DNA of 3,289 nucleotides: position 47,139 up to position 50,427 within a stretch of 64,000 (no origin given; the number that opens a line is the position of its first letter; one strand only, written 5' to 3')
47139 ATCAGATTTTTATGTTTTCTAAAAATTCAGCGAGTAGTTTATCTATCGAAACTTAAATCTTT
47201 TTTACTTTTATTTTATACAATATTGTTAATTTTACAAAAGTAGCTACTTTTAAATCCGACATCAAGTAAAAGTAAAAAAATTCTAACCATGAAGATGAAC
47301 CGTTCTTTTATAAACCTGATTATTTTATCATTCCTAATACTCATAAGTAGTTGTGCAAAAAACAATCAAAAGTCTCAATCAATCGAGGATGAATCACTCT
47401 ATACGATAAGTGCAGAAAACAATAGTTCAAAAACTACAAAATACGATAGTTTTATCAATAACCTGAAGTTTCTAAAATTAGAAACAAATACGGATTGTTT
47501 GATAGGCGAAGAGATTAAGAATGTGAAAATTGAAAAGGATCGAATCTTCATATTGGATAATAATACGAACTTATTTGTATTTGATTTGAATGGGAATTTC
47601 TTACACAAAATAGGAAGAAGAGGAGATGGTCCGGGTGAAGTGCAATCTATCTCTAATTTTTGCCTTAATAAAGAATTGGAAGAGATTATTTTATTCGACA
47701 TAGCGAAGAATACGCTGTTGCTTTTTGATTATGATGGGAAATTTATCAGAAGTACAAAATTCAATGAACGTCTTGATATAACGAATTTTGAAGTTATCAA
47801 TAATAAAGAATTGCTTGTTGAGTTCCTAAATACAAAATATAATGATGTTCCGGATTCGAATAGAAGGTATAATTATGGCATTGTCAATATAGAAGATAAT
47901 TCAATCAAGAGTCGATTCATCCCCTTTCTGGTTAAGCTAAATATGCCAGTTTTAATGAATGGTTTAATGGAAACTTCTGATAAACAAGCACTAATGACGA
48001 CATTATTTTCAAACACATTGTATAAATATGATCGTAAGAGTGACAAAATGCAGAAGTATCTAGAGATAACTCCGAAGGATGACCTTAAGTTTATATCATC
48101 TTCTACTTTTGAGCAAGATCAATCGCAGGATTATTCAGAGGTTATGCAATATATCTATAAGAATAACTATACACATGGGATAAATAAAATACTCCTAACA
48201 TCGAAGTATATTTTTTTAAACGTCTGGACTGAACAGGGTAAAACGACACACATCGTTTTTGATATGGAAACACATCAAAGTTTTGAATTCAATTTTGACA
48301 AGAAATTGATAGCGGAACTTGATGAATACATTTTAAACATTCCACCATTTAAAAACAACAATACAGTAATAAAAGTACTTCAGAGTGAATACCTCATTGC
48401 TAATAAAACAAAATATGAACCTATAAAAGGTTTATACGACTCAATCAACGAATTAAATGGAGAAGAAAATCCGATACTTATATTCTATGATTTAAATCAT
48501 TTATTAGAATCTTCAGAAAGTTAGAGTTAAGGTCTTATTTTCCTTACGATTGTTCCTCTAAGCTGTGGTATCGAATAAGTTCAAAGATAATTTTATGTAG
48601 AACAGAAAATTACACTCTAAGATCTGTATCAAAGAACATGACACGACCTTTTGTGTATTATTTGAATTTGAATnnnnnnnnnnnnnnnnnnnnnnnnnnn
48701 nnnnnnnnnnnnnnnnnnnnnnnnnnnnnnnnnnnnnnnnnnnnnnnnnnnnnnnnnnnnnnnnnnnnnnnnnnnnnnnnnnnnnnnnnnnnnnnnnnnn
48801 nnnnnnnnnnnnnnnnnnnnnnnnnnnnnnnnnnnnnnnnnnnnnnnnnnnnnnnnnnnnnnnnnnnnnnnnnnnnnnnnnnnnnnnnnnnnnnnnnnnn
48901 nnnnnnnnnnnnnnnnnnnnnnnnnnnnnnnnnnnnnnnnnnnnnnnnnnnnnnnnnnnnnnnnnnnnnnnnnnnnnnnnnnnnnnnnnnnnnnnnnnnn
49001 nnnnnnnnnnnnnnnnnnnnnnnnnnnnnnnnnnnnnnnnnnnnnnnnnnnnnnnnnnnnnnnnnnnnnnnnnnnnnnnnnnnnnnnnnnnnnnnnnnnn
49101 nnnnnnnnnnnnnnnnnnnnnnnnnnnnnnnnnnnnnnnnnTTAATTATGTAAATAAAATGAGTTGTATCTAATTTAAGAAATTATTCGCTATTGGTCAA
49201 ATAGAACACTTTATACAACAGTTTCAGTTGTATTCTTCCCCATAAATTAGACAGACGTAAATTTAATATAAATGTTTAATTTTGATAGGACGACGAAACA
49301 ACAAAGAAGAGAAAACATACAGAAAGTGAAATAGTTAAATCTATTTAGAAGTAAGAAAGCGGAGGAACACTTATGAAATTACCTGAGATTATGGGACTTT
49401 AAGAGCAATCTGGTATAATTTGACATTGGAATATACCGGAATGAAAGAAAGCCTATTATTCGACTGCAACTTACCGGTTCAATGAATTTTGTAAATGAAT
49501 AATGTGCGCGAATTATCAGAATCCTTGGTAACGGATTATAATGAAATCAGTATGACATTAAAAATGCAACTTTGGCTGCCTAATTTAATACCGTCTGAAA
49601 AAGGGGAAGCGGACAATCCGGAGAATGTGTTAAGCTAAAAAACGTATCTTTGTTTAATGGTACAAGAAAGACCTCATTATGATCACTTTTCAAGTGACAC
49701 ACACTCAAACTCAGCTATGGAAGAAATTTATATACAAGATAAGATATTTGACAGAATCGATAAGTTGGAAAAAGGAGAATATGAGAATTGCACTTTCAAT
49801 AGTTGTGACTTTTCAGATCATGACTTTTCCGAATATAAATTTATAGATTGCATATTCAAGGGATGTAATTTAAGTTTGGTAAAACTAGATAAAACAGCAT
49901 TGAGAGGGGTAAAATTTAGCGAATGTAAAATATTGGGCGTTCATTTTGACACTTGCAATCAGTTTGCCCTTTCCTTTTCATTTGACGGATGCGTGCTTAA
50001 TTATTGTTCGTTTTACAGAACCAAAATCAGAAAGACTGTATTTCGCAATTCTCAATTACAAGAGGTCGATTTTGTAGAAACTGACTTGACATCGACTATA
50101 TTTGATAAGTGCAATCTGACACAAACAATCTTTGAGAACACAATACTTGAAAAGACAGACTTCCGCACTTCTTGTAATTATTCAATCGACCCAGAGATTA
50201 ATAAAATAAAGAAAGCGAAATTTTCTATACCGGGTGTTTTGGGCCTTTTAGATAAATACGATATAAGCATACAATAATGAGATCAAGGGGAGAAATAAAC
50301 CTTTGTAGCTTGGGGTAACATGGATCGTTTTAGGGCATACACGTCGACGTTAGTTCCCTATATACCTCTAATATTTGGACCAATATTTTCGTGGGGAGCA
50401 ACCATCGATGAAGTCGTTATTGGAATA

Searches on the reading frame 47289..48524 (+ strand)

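Call 103: search_protein_families(library=pfam, proteins=[window:47289-48524:+], max_evalue=0.00001)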
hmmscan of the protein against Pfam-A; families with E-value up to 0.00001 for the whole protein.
window:47289-48524:+ (411 aa): 2 families
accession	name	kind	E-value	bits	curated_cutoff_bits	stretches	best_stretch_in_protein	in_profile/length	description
PF17170.10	DUF5128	-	1.3e-32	113.7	22.9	1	33-344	7-301/321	6-bladed beta-propeller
PF16288.11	DUF4934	-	2.7e-11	43.9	27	1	52-153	3-101/102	Domain of unknown function (DUF4934)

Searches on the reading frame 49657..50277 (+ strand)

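Call 103: search_protein_families(library=pfam, proteins=[window:49657-50277:+], max_evalue=0.00001)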
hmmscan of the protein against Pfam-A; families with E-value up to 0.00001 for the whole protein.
window:49657-50277:+ (206 aa): 4 families
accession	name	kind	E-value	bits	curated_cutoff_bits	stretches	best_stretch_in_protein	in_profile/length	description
PF13599.13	Pentapeptide_4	-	8.8e-24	83.8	38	2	43-101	4-62/78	Pentapeptide repeat region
PF00805.28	Pentapeptide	-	1.2e-18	66.7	20.2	1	138-171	2-35/40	Pentapeptide repeats (8 copies)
PF13576.12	Pentapeptide_3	-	2.6e-11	44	27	0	109-152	1-47/48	Pentapeptide repeats (9 copies)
PF23894.2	LD_SV2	-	9.5e-10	39.1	29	0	118-171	31-84/92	SV2A/B/C luminal domain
